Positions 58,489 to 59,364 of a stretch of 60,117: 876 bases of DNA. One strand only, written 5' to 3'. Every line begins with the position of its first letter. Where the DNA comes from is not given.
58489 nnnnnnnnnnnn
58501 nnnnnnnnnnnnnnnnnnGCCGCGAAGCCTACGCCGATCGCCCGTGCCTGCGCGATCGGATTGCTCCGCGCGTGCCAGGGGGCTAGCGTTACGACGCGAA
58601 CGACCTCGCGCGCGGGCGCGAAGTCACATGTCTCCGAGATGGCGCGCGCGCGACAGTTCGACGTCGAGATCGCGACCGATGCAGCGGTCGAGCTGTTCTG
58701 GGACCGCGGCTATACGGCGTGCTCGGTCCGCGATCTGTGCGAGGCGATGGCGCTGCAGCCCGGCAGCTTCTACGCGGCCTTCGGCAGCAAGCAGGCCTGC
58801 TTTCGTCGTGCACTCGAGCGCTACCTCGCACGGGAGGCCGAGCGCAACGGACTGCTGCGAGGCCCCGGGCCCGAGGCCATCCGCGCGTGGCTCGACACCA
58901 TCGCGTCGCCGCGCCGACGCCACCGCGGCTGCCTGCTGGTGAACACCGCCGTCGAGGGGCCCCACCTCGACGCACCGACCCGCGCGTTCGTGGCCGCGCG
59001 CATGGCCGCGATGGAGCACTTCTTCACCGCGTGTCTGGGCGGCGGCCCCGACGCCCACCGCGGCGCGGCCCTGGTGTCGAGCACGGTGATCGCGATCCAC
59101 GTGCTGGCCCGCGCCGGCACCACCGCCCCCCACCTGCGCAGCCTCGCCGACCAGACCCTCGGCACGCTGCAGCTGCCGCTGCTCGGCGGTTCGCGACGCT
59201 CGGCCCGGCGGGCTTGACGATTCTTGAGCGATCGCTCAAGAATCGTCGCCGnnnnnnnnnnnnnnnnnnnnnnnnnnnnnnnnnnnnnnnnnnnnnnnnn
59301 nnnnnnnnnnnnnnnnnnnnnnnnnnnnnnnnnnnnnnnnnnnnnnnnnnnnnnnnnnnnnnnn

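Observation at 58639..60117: TetR – perfect 32-bp palindrome – DUF1304 membrane protein – B12-binding radical SAM gene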

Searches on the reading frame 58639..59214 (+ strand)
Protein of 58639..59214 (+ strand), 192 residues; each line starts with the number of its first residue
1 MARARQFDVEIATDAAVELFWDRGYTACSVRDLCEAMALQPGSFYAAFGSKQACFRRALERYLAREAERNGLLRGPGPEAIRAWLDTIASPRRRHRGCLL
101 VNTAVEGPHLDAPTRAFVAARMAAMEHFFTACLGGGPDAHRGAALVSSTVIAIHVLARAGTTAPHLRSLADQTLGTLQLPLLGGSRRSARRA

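Call 6: search_protein_families(library=pfam, proteins=[window:58641-59214:+], max_evalue=0.01)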
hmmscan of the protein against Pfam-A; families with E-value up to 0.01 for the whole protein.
window:58641-59214:+ (191 aa): 0 families

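Call 8: search_protein_families(library=pfam, proteins=[window:58641-59214:+], max_evalue=10)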
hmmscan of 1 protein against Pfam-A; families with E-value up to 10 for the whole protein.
window:58641-59214:+ (191 aa): 0 families

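Call 9: search_protein_families(library=ncbifam, proteins=[window:58641-59214:+], max_evalue=1)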
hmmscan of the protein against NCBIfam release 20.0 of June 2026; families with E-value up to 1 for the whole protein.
window:58641-59214:+ (191 aa): 0 families

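Call 10: search_solved_structures(query=window:58641-59214:+, max_evalue=0.01, show_alignments=2)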
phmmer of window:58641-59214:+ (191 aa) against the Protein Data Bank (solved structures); distinct sequences matched with E-value up to 0.01: 0.

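Call 13: search_protein_families(library=pfam, proteins=[window:58639-59214:+], max_evalue=0.1)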
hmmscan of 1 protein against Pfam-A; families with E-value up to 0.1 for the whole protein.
window:58639-59214:+ (192 aa): 2 families
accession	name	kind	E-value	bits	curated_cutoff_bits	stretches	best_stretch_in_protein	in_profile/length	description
PF00440.29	TetR_N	-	3.2e-12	46.5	24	1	14-57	3-46/47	Bacterial regulatory proteins, tetR family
PF16925.10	TetR_C_13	-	8.8e-06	26.5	27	1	81-152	9-79/109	Tetracyclin repressor-like, C-terminal domain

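Call 14: search_solved_structures(query=window:58639-59214:+, max_evalue=0.001, show_alignments=1)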
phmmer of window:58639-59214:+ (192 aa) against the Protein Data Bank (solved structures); distinct sequences matched with E-value up to 0.001: 11.
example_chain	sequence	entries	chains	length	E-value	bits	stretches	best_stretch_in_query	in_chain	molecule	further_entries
2i10_A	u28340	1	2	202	1.9e-16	64.1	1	3-165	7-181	Putative TetR transcriptional regulator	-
6nsn_A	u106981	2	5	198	4.8e-16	62.8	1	3-128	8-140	TetR family transcriptional regulator CifR | CifR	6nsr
6nsm_A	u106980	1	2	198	9.1e-15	58.6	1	3-127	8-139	TetR family transcriptional regulator CifR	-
9b7y_A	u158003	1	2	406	7.6e-05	26.3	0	13-121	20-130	Transcriptional repressor Mce3R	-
3vpr_A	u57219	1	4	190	0.0001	25.9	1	14-56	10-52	Transcriptional regulator, TetR family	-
3qbm_A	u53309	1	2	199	0.00017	25.2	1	14-121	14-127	TetR transcriptional regulator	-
3dpj_A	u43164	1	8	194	0.00018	25.1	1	14-166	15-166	Transcription regulator, TetR family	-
5d18_A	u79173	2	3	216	0.00027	24.5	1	11-65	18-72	TetR family transcriptional regulator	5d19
6a4l_A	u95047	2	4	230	0.0003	24.4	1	11-65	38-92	TetR family transcriptional regulator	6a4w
6srn_A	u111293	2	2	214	0.00033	24.2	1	13-66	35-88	TetR family transcriptional regulator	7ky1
6ayi_A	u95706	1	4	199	0.00069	23.2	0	14-59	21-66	HTH-type transcriptional regulator UidR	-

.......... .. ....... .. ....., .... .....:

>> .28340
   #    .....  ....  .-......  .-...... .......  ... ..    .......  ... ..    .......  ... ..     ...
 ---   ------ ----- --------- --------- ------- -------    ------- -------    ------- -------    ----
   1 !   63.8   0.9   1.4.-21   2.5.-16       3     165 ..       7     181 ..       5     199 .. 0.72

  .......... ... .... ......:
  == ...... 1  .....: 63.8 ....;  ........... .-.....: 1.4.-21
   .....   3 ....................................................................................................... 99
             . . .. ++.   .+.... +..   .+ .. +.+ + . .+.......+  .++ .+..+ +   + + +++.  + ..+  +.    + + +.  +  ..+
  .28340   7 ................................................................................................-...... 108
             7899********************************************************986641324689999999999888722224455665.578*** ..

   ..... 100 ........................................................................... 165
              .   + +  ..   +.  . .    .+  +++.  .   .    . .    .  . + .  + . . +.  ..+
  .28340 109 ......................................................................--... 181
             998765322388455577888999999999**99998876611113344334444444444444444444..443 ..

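Call 18: find_homologous_proteins(query=window:58639-59214:+, max_evalue=1e-10)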
Query window:58639-59214:+ (192 aa): 84 proteins with E <= 1e-10 among 2756 candidates.
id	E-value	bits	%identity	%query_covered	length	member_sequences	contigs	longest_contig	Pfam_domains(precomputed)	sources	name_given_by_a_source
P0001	6.9e-121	419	100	100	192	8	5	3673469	PF00440.30,PF16925.11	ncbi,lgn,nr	ncbi:MAG: helix-turn-helix transcriptional regulator [Deltaproteobacteria bacterium]|nr:helix-turn-h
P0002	2.0e-69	252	68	96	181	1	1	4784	PF00440.30,PF16925.11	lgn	-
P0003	1.5e-65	239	65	96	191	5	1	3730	PF00440.30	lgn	-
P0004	2.8e-65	238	67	91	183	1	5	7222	PF00440.30,PF16925.11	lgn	-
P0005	8.0e-65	237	65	96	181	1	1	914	PF00440.30,PF21993.2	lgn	-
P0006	2.2e-64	235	65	95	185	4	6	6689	PF00440.30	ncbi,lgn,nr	ncbi:MAG: TetR/AcrR family transcriptional regulator [Nannocystaceae bacterium]|nr:TetR/AcrR family 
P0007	3.0e-64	235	64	96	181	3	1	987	PF00440.30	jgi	jgi:TetR/AcrR family transcriptional repressor of nem operon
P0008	6.6e-64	234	64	96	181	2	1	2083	PF00440.30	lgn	-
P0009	2.0e-63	232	63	96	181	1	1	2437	PF00440.30,PF16925.11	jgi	-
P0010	1.2e-61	226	64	96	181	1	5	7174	PF00440.30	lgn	-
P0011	1.5e-60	223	63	92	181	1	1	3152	PF00440.30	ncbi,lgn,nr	ncbi:MAG TPA: helix-turn-helix domain-containing protein [Nannocystaceae bacterium]|nr:helix-turn-he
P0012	1.1e-59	220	65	83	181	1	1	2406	PF00440.30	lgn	-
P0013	3.1e-59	218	60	95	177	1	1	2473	PF00440.30,PF16925.11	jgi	jgi:TetR/AcrR family transcriptional repressor of nem operon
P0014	1.2e-58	216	61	91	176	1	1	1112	PF00440.30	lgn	-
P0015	6.5e-56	208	58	95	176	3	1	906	PF00440.30,PF16925.11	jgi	jgi:TetR/AcrR family transcriptional repressor of nem operon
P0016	3.9e-55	205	58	93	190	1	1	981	PF00440.30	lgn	-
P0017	1.1e-54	203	57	93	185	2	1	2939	PF00440.30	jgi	jgi:TetR/AcrR family transcriptional repressor of nem operon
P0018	1.9e-54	203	61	83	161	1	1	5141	PF00440.30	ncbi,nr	ncbi:MAG: TetR/AcrR family transcriptional regulator, partial [Myxococcota bacterium]|nr:TetR/AcrR f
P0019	1.9e-53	199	61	83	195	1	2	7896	PF00440.30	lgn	-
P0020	2.6e-53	199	59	91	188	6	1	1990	PF00440.30,PF21993.2,PF16925.11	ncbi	-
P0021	9.8e-53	197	60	85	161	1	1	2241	PF00440.30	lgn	-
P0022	1.9e-52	196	59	93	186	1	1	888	PF00440.30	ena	-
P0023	3.1e-52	196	59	83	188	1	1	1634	PF00440.30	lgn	-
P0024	9.3e-52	194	57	91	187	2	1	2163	PF00440.30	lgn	-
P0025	1.9e-51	193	58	91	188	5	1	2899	PF00440.30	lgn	-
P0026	1.8e-50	190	58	85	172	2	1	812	PF00440.30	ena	-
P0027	2.1e-50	190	55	93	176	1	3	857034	PF00440.30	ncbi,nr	ncbi:MAG: TetR/AcrR family transcriptional regulator [Polyangiaceae bacterium]|nr:TetR/AcrR family t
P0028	4.3e-50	189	55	91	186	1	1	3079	PF00440.30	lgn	-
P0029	6.7e-50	188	57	85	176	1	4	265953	PF00440.30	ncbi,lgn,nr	ncbi:MAG: TetR/AcrR family transcriptional regulator [Kofleriaceae bacterium]|nr:TetR/AcrR family tr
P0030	8.8e-50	188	55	91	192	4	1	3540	PF00440.30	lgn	-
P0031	1.5e-49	187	54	93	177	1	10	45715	PF00440.30,PF16925.11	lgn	-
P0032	1.9e-49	186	55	83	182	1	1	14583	PF00440.30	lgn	-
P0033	3.5e-49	186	54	91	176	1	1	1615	PF00440.30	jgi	jgi:TetR/AcrR family transcriptional regulator, transcriptional repressor for nem operon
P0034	5.1e-49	185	54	92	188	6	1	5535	PF00440.30,PF21993.2,PF16925.11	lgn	-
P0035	5.4e-49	185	57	91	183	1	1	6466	PF00440.30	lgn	-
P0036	2.1e-48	183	57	83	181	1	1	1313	PF00440.30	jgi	jgi:TetR/AcrR family transcriptional repressor of nem operon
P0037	2.9e-48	183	55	91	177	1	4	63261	PF00440.30,PF16925.11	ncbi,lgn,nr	ncbi:MAG: TetR/AcrR family transcriptional regulator [Myxococcales bacterium]|nr:TetR/AcrR family tr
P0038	2.9e-48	183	53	93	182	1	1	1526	PF00440.30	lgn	-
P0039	2.4e-46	176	54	87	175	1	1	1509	PF00440.30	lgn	-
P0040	8.3e-43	165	50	88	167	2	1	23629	PF00440.30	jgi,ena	-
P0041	4.6e-37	146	47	93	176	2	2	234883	PF00440.30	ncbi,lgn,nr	ncbi:MAG: TetR/AcrR family transcriptional regulator [Alphaproteobacteria bacterium]|nr:TetR/AcrR fa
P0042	4.0e-28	117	41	93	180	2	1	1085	PF00440.30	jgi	jgi:TetR/AcrR family transcriptional repressor of nem operon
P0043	3.2e-22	98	41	94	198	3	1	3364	PF00440.30,PF21993.2,PF16925.11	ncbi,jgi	jgi:TetR/AcrR family transcriptional repressor of nem operon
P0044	4.2e-21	94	41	94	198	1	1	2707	PF00440.30,PF16925.11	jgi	jgi:TetR/AcrR family transcriptional repressor of nem operon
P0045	2.9e-20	91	39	89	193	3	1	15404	PF00440.30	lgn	-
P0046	2.4e-19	88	39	93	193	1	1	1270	PF13977.12,PF00440.30,PF16859.11,PF21993.2,PF16925.11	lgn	-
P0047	1.8e-18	86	37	91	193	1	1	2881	PF00440.30,PF16925.11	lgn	-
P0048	4.2e-17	81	36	86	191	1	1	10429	PF00440.30,PF16925.11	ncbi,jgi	-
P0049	4.7e-17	81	36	89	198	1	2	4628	PF00440.30,PF16925.11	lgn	-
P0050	7.4e-17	80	36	92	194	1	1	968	PF00440.30,PF21993.2,PF16925.11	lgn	-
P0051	1.2e-16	80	38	91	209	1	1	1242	PF13977.12,PF00440.30,PF16859.11,PF21993.2,PF16925.11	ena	-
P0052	1.3e-16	79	38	93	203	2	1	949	PF13977.12,PF00440.30,PF16859.11,PF16925.11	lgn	-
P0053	1.5e-16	79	49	55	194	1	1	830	PF00440.30,PF16859.11,PF16925.11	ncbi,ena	-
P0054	2.1e-16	79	35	93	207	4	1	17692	PF00440.30,PF21993.2,PF16925.11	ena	-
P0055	3.4e-16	78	37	88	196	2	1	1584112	PF00440.30,PF16925.11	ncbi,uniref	ncbi:TetR/AcrR family transcriptional regulator [Microbacterium sp. P05]|uniref:TetR/AcrR family tra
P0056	3.9e-16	78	41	66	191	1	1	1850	PF00440.30,PF16925.11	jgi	jgi:AcrR family transcriptional regulator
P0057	7.5e-16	77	36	93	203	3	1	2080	PF13977.12,PF00440.30,PF16859.11,PF16925.11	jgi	jgi:TetR/AcrR family transcriptional repressor of nem operon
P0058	1.3e-15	76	36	89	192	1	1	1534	PF00440.30,PF16925.11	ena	-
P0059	2.8e-15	75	35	92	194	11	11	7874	PF00440.30,PF21993.2,PF16925.11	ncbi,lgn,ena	-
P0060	3.6e-15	75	41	54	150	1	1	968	PF00440.30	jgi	jgi:AcrR family transcriptional regulator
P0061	6.9e-15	74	45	55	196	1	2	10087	PF00440.30,PF16925.11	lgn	-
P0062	8.3e-15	74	36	93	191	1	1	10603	PF13977.12,PF00440.30,PF16859.11,PF21993.2,PF16925.11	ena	-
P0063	1.5e-14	73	35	92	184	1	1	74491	PF00440.30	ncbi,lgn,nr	ncbi:MAG: TetR/AcrR family transcriptional regulator [Myxococcales bacterium]|nr:TetR/AcrR family tr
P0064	2.5e-14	72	35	90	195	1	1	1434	PF00440.30,PF16925.11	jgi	jgi:AcrR family transcriptional regulator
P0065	1.1e-13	70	41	55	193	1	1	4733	PF00440.30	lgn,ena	-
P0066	1.2e-13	70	34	89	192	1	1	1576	PF00440.30,PF16925.11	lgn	-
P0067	1.3e-13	70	32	91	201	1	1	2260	PF00440.30,PF16925.11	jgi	jgi:AcrR family transcriptional regulator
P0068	2.2e-13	69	31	98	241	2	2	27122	PF00440.30,PF16925.11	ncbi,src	ncbi:MAG TPA: TetR/AcrR family transcriptional regulator [Dongiaceae bacterium]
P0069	4.5e-13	68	42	66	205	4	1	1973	PF00440.30,PF16925.11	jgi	jgi:AcrR family transcriptional regulator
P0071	7.1e-13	67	39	56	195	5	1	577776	PF00440.30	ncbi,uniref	ncbi:TetR/AcrR family transcriptional regulator [Roseibium sp.]|uniref:TetR/AcrR family transcriptio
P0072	1.2e-12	66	52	32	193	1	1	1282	PF00440.30,PF16925.11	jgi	jgi:AcrR family transcriptional regulator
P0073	1.5e-12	66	35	92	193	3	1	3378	PF00440.30,PF21993.2,PF16925.11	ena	-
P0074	1.6e-12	66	37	70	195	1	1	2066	PF00440.30,PF16859.11,PF21993.2,PF16925.11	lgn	-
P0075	2.9e-12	65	43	57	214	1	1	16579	PF00440.30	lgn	-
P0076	4.3e-12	65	41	54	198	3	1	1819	PF00440.30,PF16925.11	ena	-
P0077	1.1e-11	63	34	86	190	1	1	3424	PF00440.30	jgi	jgi:TetR/AcrR family transcriptional regulator, transcriptional repressor for nem operon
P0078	1.6e-11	63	36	67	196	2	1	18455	PF00440.30,PF16925.11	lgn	-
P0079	3.9e-11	62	35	71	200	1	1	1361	PF00440.30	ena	-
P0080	4.3e-11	61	36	92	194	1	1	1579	PF00440.30,PF16859.11,PF16925.11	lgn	-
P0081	4.5e-11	61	36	92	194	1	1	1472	PF00440.30,PF16859.11,PF16925.11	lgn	-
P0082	4.7e-11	61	36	92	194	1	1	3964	PF00440.30,PF16859.11,PF16925.11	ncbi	ncbi:MAG TPA: TetR/AcrR family transcriptional regulator [Woeseiaceae bacterium]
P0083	4.8e-11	61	32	93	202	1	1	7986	PF00440.30,PF16925.11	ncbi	ncbi:MAG: TetR/AcrR family transcriptional regulator [Acidimicrobiia bacterium]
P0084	7.6e-11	61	37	57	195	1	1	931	PF00440.30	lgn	-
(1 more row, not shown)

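Call 20: find_encoding_contigs(protein=P0027, flank=4000, max_places=1)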
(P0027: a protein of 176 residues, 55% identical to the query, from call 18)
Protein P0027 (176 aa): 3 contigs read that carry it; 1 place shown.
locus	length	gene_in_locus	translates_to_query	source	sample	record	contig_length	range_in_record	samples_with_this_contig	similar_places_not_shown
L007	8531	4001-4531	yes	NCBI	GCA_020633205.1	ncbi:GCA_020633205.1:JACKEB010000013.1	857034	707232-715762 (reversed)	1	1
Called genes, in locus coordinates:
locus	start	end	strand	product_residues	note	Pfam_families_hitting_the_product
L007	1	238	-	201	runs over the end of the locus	PF02469:Fasciclin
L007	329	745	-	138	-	PF00072:Response_reg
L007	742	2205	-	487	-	PF00989:PAS, PF13188:PAS_8, PF08448:PAS_4, PF13426:PAS_9, PF00989:PAS, PF13188:PAS_8, PF08448:PAS_4, PF13426:PAS_9, +5 more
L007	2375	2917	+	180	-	-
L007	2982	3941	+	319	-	-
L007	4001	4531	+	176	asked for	PF00440:TetR_N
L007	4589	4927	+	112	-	PF06993:DUF1304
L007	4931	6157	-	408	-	PF07591:PT-HINT, PF13403:Hint_2 (faint), PF14623:Vint (faint)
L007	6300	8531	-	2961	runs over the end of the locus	-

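Call 21: find_encoding_contigs(protein=P0029, flank=4000, max_places=1)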
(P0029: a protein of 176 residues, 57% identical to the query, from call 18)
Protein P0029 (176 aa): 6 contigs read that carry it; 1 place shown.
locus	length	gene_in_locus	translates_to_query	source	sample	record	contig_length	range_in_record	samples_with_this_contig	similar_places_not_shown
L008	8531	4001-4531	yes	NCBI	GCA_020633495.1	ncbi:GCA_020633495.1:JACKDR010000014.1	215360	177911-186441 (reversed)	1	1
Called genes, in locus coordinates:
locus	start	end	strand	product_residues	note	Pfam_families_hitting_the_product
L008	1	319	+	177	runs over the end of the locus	PF13302:Acetyltransf_3, PF00583:Acetyltransf_1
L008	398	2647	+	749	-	-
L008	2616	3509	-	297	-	PF00198:2-oxoacid_dh (weak)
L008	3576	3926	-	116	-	PF06993:DUF1304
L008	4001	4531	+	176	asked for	PF00440:TetR_N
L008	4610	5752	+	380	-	-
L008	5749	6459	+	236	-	PF00849:PseudoU_synth_2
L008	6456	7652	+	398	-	PF10672:Methyltrans_SAM, PF03602:Cons_hypoth95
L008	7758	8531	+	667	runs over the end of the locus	PF13365:Trypsin_2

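Call 22: find_encoding_contigs(protein=P0037, flank=4000, max_places=1)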
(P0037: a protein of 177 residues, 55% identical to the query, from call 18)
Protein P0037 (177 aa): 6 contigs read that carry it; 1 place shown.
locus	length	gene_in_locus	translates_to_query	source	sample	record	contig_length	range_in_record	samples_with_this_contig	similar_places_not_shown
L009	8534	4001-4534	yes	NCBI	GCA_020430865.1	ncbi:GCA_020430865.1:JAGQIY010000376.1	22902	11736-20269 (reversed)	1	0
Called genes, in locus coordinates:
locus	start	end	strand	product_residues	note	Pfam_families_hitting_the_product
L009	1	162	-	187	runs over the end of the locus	PF07638:Sigma70_ECF (faint), PF04542:Sigma70_r2, PF08281:Sigma70_r4_2, PF04545:Sigma70_r4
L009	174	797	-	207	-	PF02469:Fasciclin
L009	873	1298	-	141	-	PF00072:Response_reg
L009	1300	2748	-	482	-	PF00989:PAS, PF13188:PAS_8, PF08448:PAS_4, PF13426:PAS_9, PF00989:PAS, PF13426:PAS_9, PF00512:HisKA, PF02518:HATPase_c, +3 more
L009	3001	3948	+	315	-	PF13360:PQQ_2 (faint)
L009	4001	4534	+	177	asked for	PF00440:TetR_N, PF16925:TetR_C_13 (weak)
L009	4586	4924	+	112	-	PF06993:DUF1304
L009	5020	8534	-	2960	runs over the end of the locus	-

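Call 23: find_encoding_contigs(protein=P0006, flank=4000, max_places=1)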
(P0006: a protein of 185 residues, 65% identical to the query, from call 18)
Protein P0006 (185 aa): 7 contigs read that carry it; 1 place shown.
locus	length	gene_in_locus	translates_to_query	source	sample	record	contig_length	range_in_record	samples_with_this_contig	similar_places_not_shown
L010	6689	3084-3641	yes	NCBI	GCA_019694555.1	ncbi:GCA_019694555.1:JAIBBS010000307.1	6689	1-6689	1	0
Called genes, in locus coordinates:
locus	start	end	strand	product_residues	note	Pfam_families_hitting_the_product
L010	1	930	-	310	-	PF00069:Pkinase, PF07714:PK_Tyr_Ser-Thr, PF01636:APH (weak)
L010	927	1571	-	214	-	PF07638:Sigma70_ECF, PF04542:Sigma70_r2 (weak), PF08281:Sigma70_r4_2, PF04545:Sigma70_r4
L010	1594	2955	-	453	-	PF00079:Serpin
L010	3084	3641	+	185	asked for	PF00440:TetR_N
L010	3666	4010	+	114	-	PF06993:DUF1304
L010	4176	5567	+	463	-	-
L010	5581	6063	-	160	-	-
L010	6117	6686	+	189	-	PF13503:DUF4123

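Call 26: find_related_loci(query=A1, collection=metagenome_contigs, flank=2500)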
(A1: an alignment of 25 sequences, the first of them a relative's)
Query A1 (192 aa) in metagenome_contigs; peptide patterns used: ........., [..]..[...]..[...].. (x = any residue, [..] = any of these).
317 stretches matched a pattern; 150 encode a relative of the query (tblastn E <= 1e-3); the best 80 are kept; 80 distinct loci.
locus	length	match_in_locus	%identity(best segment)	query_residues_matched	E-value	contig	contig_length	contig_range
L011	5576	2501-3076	98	1-192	7e-124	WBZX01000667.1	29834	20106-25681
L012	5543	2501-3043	64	1-185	3e-70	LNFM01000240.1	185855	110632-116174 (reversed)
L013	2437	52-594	63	1-185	8e-71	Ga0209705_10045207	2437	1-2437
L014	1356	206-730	57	1-179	4e-62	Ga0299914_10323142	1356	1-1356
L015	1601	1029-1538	57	1-174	2e-60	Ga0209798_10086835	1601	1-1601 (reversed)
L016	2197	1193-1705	57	1-175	2e-58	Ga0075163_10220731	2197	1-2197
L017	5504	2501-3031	54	1-181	7e-56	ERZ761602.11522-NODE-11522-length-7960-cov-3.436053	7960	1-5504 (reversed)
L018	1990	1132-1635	59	3-174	2e-56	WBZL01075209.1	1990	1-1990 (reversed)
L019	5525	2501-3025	53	1-179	8e-51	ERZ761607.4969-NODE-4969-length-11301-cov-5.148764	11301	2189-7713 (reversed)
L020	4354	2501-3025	53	1-179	8e-51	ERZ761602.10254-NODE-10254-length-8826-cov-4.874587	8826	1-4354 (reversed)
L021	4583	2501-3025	50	1-179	4e-48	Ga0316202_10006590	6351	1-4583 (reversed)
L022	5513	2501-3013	54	1-174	2e-47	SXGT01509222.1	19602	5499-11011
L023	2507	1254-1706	53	6-160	1e-44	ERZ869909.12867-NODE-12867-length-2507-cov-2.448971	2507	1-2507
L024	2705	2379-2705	61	3-115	3e-34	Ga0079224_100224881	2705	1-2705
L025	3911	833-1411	42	1-180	3e-30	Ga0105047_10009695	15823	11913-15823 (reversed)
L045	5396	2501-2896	36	1-129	3e-18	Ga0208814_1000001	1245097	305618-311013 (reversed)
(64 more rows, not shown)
